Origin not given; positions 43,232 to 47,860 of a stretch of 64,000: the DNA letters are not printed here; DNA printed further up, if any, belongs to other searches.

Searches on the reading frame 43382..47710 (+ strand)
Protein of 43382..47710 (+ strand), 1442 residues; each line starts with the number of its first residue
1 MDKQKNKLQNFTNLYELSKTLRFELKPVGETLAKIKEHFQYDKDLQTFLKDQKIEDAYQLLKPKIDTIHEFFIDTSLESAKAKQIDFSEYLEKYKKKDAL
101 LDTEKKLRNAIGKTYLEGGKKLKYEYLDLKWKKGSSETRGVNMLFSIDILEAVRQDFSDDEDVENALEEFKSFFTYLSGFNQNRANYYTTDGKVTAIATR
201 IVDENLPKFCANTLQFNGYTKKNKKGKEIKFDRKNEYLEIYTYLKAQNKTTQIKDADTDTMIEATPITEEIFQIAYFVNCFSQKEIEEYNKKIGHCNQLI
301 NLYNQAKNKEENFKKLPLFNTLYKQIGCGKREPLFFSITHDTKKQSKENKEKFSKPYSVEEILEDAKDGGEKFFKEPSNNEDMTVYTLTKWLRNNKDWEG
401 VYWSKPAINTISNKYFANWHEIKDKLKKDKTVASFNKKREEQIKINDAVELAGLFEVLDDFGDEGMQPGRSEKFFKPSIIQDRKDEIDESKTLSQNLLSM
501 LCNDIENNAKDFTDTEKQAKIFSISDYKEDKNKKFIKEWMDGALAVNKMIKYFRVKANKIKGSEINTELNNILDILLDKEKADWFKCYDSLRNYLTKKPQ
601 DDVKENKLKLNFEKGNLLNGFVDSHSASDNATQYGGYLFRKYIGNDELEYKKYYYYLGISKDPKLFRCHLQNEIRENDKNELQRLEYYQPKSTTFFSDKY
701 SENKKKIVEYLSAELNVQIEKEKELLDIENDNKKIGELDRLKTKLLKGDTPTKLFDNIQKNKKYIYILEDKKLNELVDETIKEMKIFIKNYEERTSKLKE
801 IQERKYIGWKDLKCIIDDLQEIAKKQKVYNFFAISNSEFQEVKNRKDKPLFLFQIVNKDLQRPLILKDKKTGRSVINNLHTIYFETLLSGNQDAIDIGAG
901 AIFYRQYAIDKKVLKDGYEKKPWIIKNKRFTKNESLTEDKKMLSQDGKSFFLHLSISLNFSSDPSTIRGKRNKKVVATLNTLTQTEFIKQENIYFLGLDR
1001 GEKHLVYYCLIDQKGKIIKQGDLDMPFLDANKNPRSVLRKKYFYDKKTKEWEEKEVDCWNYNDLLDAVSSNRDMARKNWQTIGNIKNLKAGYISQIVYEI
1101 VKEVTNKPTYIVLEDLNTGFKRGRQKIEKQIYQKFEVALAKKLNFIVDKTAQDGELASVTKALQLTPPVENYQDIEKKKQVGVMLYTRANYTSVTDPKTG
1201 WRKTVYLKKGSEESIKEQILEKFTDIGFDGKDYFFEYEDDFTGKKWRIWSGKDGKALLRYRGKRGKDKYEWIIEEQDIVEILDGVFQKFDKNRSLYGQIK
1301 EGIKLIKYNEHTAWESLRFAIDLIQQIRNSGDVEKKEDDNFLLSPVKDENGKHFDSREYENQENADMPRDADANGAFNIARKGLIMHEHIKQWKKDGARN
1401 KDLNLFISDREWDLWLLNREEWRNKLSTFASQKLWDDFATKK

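Call 12: search_protein_families(library=pfam, proteins=[window:43382-47710:+], max_evalue=0.01)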
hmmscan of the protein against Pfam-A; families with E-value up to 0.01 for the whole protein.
window:43382-47710:+ (1442 aa): 2 families
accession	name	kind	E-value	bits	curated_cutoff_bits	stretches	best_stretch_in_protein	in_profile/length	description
PF18516.7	RuvC_1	-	8.1e-66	222.2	26.2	1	978-1412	6-235/244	RuvC nuclease domain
PF18501.6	REC1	-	1.1e-26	94.7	37.4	1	61-326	3-250/250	Alpha helical recognition lobe domain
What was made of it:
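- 43382..47710 (+): cas12a, the first effector (1442 aa). Context only. Pfam RuvC_1 and REC1 (call 12).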

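Call 63: search_protein_families(library=ncbifam, proteins=[window:43382-47710:+], max_evalue=0.01)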
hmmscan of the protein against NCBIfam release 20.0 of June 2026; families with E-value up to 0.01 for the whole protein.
window:43382-47710:+ (1442 aa): 4 families
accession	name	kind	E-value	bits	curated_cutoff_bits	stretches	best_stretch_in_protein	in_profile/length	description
TIGR04330.1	cas_Cpf1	equivalog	5.2e-147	491.6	300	2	938-1412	861-1280/1288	type V CRISPR-associated protein Cas12a/Cpf1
NF045604.1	cas_Cas12e_CasX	equivalog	2.2e-11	42.8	200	1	983-1227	590-783/886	type V CRISPR RNA-guided endonuclease Cas12e/CasX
TIGR01766.2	TIGR01766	domain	0.00077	19.9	32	1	1086-1154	2-70/82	IS200/IS605 family accessory protein TnpB-related protein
TIGR04382.1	myo_inos_iolC_N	equivalog_domain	0.0081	15.5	300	0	161-221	17-77/309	5-dehydro-2-deoxygluconokinase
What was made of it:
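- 43382..47710 (+): NCBIfam TIGR04330 cas_Cpf1, 491.6 bits against a cutoff of 300 (call 63).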
